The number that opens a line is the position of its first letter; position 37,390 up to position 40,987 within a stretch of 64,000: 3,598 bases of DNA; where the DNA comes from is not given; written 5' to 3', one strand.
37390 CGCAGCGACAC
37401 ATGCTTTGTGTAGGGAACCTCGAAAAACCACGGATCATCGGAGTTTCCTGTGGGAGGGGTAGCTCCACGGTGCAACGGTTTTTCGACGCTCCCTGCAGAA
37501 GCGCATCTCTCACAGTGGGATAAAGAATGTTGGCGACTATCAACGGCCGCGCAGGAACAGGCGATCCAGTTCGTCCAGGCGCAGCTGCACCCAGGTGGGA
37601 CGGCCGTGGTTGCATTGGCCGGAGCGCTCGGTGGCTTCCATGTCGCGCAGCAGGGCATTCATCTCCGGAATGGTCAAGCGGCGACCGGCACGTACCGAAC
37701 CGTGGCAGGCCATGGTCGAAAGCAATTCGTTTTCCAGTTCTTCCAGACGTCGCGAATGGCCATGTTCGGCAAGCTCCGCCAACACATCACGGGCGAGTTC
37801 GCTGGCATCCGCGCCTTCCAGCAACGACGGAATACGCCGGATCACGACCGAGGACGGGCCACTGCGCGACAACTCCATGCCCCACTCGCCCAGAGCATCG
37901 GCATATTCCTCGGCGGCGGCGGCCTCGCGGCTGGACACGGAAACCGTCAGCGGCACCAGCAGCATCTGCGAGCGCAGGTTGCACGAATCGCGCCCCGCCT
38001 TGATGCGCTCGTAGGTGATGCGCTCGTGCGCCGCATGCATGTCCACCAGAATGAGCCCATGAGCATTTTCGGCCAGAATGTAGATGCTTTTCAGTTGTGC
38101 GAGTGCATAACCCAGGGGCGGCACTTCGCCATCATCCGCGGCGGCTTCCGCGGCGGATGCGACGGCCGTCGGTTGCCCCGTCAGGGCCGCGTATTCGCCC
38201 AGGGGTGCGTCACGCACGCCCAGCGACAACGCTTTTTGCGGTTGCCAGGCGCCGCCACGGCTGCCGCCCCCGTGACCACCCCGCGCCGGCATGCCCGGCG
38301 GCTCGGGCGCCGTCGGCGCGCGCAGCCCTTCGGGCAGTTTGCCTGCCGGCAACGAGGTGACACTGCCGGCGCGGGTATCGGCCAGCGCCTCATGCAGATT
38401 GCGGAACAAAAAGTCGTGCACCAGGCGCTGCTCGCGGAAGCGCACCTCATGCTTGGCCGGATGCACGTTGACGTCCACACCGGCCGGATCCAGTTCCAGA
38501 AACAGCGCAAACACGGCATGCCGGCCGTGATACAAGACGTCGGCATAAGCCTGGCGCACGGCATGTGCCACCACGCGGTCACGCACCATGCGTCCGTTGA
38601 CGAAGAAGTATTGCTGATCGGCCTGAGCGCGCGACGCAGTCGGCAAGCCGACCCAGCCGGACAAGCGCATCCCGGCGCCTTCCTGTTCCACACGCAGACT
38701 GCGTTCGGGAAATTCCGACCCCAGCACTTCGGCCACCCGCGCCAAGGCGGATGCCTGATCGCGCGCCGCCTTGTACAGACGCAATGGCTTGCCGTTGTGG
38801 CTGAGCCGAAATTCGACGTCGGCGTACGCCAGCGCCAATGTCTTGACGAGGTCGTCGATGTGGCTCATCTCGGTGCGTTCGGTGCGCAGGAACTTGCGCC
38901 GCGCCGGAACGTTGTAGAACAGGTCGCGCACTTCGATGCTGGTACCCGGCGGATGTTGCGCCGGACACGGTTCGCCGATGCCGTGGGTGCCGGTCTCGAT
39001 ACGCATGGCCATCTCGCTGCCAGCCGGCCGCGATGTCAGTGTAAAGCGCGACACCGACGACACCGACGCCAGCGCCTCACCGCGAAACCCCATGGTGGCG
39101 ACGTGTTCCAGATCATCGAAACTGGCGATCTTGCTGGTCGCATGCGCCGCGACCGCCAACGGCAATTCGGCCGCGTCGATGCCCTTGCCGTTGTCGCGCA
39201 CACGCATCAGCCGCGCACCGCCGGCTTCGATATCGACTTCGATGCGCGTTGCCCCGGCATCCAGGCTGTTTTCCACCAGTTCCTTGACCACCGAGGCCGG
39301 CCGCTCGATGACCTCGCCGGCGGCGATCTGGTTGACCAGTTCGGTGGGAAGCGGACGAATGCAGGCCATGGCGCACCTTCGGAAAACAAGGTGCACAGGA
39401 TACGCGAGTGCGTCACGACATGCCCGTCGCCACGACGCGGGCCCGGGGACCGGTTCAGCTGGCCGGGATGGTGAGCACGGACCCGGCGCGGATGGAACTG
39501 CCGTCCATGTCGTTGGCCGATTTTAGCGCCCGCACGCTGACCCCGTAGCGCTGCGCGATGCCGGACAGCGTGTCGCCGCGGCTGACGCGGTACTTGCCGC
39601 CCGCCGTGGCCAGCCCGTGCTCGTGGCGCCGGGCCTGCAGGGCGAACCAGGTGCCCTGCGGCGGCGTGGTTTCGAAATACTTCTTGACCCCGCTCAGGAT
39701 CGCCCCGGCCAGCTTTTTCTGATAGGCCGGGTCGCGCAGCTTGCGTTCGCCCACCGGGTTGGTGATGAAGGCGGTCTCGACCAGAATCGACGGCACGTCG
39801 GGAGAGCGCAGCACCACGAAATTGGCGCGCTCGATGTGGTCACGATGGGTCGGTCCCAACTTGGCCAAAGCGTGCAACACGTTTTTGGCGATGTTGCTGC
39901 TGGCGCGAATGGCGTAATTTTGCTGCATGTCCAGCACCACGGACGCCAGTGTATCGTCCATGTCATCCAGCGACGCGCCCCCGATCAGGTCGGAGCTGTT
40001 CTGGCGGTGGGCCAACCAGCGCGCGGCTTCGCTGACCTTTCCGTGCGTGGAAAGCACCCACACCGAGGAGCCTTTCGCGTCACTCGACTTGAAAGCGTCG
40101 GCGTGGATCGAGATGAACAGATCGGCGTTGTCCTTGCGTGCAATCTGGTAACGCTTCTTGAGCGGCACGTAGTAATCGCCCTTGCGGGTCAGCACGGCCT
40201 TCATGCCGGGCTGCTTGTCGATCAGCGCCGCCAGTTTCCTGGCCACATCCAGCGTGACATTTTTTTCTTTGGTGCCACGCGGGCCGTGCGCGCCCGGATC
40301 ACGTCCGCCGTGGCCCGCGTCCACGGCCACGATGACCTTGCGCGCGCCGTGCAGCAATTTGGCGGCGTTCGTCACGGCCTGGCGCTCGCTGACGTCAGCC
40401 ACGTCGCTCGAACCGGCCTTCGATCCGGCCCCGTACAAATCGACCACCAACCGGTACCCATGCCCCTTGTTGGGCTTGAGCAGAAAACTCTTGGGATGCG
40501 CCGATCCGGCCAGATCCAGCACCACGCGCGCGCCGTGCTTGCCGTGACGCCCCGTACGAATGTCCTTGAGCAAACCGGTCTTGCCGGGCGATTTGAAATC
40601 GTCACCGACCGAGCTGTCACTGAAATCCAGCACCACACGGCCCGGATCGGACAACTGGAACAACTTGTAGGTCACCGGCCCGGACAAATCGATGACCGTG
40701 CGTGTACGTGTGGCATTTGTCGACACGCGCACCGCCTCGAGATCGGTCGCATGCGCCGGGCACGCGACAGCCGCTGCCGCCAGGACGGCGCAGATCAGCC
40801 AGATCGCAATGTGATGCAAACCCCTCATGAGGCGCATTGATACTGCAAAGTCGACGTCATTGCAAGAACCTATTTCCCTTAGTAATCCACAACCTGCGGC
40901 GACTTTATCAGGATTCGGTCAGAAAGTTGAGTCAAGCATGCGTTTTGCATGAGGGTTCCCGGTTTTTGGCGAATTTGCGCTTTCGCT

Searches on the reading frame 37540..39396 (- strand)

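Call 15: search_protein_families(library=pfam, proteins=[window:37540-39396:-], max_evalue=0.001)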
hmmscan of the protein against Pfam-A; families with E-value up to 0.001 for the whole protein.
window:37540-39396:- (618 aa): 4 families
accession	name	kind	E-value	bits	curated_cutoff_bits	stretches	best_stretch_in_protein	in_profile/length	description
PF08676.16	MutL_C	-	6.3e-46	156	25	1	432-574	1-142/142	MutL C terminal dimerisation domain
PF01119.25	DNA_mis_repair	-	3.8e-40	136.6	26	1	222-338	2-118/119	DNA mismatch repair protein, C-terminal domain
PF13589.12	HATPase_c_3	-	2.3e-12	47.5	25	1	34-133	4-103/137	Histidine kinase-, DNA gyrase B-, and HSP90-like ATPase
PF02518.31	HATPase_c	-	1.2e-07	32.6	26.4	1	31-88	4-56/111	Histidine kinase-, DNA gyrase B-, and HSP90-like ATPase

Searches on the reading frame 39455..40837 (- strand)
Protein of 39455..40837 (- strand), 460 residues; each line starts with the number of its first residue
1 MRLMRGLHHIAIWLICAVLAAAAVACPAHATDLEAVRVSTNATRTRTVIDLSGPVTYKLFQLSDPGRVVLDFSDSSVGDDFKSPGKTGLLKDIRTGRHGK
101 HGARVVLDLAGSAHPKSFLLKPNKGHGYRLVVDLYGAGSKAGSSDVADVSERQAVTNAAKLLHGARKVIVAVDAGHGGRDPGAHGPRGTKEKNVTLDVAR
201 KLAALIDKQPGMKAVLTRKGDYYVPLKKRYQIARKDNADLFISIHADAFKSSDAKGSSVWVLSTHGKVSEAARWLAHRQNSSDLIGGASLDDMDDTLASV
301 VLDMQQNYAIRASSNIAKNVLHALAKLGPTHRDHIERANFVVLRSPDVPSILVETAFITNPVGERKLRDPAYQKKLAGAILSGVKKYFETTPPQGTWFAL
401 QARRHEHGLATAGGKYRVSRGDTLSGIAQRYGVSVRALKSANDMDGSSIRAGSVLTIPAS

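Call 15: search_protein_families(library=pfam, proteins=[window:39455-40837:-], max_evalue=0.001)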
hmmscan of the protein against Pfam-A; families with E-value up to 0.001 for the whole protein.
window:39455-40837:- (460 aa): 5 families
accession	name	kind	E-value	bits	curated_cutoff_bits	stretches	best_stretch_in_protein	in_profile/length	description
PF01520.23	Amidase_3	-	2.4e-50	171.4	27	1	170-385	1-173/174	N-acetylmuramoyl-L-alanine amidase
PF01476.26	LysM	-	3.7e-14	52.8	20.9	1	416-458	1-43/43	LysM domain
PF11741.13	AMIN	-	4.4e-12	46.4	20.5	1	36-133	2-100/101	AMIN domain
PF24837.1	AMIN-like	-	0.00011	22.7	27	0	36-72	91-127/129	AMIN-like domain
PF23473.1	LysM3_LYK4_5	-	0.00014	22.3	29.3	1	416-450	5-39/48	LYK4/5 LysM3 domain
